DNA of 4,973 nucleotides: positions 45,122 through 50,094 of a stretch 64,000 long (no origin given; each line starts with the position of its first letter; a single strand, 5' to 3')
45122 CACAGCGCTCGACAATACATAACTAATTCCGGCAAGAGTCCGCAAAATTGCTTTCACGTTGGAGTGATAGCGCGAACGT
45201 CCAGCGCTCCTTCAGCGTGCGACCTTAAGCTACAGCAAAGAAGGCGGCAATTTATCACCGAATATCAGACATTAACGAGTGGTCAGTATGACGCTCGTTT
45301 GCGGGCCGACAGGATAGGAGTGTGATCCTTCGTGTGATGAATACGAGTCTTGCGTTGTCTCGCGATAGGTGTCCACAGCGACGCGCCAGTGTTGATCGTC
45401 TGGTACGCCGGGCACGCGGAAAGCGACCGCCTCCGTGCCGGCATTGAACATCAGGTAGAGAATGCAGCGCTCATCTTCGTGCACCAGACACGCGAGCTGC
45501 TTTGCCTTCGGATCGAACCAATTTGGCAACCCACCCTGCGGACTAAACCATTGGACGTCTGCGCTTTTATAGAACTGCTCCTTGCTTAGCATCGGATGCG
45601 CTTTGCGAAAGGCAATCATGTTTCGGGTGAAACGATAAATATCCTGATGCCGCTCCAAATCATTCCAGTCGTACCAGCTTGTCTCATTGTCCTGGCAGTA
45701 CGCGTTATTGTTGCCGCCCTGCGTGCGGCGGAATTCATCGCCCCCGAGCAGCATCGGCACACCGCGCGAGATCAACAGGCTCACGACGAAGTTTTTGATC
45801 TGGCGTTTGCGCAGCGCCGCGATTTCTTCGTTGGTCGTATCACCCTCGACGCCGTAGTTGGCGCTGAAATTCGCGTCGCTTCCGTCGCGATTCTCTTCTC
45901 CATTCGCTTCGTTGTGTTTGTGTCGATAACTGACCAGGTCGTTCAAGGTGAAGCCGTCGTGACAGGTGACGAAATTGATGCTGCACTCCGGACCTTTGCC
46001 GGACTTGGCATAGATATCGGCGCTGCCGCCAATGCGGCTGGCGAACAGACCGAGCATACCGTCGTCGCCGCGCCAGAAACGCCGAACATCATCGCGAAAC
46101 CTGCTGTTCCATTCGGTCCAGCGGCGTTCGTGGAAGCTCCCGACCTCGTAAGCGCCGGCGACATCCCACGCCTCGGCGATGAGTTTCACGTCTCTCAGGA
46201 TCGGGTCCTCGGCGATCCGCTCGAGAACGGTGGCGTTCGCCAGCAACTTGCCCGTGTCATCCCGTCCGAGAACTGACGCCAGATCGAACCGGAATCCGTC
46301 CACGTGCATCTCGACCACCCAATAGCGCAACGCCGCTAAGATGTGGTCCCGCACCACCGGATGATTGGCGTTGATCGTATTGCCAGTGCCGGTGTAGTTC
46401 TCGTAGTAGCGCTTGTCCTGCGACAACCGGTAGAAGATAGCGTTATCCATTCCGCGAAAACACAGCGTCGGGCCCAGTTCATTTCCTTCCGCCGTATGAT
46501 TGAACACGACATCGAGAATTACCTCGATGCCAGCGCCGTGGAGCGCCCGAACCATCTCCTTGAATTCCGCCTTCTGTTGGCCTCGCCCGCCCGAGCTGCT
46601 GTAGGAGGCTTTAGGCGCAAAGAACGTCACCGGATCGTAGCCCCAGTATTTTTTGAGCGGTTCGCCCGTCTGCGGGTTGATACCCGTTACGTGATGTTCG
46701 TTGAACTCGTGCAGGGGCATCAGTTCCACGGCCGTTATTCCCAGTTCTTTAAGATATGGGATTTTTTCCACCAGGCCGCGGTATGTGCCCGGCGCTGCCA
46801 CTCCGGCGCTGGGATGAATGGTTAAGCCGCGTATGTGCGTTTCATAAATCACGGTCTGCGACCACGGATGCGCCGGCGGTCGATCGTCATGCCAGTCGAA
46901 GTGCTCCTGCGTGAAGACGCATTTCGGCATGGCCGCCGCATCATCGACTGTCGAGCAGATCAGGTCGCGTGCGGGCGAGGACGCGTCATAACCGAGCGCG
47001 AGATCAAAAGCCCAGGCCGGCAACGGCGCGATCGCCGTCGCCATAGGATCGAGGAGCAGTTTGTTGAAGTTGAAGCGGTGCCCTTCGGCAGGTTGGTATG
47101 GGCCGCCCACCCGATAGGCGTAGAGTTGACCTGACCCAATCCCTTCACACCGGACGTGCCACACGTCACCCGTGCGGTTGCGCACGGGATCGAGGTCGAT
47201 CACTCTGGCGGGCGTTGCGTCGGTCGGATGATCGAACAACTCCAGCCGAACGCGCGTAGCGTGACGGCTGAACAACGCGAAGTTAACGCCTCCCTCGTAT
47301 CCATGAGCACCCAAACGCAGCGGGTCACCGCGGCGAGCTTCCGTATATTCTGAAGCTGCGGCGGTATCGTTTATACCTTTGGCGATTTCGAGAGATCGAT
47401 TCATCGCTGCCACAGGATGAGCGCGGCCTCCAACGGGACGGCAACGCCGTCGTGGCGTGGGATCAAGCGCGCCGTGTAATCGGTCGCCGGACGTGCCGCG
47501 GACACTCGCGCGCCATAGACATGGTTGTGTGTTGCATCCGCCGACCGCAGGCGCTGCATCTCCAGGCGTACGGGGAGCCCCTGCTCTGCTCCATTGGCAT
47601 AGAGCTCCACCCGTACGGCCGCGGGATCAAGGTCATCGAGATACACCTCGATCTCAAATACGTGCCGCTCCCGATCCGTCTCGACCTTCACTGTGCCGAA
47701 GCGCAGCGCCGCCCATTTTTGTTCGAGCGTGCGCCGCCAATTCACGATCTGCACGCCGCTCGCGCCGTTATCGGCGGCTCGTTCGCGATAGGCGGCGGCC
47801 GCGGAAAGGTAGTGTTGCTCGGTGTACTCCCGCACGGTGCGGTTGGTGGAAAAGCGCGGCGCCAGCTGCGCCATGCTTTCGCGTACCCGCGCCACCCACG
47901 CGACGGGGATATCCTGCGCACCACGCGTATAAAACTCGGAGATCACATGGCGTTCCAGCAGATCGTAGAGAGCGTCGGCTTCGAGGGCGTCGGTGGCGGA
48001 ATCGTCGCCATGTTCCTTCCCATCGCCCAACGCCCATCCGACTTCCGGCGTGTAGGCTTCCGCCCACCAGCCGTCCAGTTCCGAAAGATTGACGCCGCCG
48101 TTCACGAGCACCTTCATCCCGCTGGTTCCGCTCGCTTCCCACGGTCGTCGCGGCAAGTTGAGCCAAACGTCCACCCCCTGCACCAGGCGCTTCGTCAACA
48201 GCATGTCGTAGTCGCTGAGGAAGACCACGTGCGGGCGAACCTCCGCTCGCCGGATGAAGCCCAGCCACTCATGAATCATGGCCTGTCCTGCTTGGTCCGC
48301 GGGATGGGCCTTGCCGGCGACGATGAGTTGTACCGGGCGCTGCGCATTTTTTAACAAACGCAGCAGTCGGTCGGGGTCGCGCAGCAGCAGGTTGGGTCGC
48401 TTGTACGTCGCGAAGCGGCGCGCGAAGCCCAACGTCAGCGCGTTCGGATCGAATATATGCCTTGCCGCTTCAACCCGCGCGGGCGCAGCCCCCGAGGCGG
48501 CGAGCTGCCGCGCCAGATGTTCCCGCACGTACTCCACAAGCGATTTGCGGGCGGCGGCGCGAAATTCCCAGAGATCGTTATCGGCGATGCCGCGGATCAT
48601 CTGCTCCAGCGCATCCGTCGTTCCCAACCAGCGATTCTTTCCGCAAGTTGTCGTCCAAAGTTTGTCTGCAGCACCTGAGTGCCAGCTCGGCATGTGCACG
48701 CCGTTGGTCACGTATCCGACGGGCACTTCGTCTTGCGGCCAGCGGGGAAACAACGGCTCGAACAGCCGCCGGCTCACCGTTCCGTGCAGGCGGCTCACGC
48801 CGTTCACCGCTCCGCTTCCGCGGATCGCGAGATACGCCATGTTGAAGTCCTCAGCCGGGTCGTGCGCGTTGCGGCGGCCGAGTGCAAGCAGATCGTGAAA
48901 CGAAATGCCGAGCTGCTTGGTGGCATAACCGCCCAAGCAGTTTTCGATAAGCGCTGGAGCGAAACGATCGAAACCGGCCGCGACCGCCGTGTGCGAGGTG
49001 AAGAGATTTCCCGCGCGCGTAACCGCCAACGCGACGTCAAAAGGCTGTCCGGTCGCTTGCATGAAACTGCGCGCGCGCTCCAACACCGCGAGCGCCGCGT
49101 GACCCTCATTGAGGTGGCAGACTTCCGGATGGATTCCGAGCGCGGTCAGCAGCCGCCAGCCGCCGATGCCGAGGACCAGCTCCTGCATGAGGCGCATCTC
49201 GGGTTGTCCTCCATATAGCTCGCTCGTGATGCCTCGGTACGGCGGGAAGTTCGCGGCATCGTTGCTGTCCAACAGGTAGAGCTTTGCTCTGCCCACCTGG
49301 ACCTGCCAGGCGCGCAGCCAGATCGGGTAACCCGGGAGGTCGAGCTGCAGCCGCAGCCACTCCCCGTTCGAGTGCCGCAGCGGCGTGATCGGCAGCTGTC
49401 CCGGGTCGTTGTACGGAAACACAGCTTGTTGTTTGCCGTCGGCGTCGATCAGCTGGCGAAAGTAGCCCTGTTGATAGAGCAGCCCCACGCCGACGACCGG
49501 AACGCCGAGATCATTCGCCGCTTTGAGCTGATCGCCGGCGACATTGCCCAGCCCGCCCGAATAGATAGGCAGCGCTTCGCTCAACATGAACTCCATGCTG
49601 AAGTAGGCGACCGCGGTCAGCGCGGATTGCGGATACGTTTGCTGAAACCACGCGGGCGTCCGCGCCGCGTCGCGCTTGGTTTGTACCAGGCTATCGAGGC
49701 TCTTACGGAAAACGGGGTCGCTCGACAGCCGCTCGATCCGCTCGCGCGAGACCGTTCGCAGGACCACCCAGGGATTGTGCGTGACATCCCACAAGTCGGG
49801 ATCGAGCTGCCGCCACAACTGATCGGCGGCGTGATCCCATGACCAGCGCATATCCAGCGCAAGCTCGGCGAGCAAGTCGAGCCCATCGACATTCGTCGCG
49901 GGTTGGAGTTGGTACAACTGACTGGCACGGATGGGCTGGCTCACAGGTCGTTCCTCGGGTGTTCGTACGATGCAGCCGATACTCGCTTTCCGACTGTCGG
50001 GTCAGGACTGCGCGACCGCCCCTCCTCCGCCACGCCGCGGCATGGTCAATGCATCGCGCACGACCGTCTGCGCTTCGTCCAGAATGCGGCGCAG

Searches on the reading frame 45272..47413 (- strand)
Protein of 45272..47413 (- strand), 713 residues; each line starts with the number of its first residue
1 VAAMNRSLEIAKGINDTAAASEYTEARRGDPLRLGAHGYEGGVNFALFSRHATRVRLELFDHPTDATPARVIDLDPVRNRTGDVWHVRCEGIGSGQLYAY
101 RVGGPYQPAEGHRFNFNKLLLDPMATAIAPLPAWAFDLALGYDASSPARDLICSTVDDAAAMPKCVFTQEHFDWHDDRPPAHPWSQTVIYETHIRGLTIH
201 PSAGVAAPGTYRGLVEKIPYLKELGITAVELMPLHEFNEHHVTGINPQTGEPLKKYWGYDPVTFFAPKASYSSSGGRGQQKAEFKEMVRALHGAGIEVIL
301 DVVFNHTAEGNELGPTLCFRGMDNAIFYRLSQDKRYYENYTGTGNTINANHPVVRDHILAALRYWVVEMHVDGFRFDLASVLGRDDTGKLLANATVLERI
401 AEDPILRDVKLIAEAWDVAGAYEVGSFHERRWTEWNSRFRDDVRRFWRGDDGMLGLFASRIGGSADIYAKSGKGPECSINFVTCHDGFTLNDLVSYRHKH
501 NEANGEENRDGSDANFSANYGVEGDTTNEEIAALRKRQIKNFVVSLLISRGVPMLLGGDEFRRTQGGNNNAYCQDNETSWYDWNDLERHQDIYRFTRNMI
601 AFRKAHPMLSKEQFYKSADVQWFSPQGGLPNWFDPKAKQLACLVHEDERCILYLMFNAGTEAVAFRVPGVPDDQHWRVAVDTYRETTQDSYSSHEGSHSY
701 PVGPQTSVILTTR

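Call 47: search_protein_families(library=pfam, proteins=[window:45272-47413:-], max_evalue=0.001)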
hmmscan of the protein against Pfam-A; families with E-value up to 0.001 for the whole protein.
window:45272-47413:- (713 aa): 3 families
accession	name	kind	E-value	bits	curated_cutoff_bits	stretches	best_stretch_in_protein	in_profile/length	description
PF00128.31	Alpha-amylase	-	1.7e-19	70.8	22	1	209-310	16-95/446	Alpha amylase, catalytic domain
PF02922.24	CBM_48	-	3.4e-13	50.1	22.4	1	34-125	2-83/83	Carbohydrate-binding module 48 (Isoamylase N-terminal domain)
PF21156.3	ISOA1-3_C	-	0.00011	22.8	27.3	1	621-693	1-71/106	Isoamylase 1-3, C-terminal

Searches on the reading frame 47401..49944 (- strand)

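Call 47: search_protein_families(library=pfam, proteins=[window:47401-49944:-], max_evalue=0.001)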
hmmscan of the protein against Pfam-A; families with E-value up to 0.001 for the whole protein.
window:47401-49944:- (847 aa): 2 families
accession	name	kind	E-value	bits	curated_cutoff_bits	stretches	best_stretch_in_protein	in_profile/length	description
PF00343.26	Phosphorylase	-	5.2e-30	104.8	27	1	275-626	219-580/713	Carbohydrate phosphorylase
PF11897.13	DUF3417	-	7.8e-28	97.5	25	1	22-125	5-109/109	Protein of unknown function (DUF3417)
